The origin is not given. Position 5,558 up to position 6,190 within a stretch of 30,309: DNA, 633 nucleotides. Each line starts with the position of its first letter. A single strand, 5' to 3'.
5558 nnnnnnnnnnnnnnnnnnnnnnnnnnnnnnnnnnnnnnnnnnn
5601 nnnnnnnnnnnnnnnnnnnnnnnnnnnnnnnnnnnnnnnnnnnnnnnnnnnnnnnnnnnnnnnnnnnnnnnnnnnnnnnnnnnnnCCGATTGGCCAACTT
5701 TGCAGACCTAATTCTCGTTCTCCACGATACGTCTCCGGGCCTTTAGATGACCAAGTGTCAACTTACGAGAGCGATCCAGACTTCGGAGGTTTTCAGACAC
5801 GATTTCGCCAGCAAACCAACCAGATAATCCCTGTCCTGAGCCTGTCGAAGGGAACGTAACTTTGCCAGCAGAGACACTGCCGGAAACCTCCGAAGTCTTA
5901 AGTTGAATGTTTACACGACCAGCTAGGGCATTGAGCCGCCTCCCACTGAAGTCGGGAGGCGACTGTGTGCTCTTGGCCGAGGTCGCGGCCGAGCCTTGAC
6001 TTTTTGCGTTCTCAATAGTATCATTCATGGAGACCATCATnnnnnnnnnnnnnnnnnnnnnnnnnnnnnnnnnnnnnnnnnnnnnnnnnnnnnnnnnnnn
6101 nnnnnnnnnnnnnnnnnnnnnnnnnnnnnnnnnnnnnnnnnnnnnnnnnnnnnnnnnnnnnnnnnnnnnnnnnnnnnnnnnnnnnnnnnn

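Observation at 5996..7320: Self-contained zincin / PsbP-DcrB-like / WXG100-like cassette inside the acs cluster: candidate orphan type VII-like effector module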

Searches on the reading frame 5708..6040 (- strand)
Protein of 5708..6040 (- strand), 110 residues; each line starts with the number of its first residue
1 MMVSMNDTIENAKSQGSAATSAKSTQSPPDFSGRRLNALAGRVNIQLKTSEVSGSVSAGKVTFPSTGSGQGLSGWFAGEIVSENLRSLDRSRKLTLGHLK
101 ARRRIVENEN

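Call 4: search_protein_families(library=pfam, proteins=[window:5708-6040:-], max_evalue=1)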
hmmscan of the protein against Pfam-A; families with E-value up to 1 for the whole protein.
window:5708-6040:- (110 aa): 1 family
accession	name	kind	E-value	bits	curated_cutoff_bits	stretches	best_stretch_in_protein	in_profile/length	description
PF13723.12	Ketoacyl-synt_2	-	0.17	11.9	25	1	22-63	74-115/223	Beta-ketoacyl synthase, N-terminal domain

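Call 5: search_protein_families(library=ncbifam, proteins=[window:5708-6040:-], max_evalue=1)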
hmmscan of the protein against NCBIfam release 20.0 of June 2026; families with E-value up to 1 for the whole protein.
window:5708-6040:- (110 aa): 0 families

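Call 6: search_protein_families(library=padloc, proteins=[window:5708-6040:-], max_evalue=1)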
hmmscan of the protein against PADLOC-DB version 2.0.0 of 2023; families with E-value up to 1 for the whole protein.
window:5708-6040:- (110 aa): 0 families
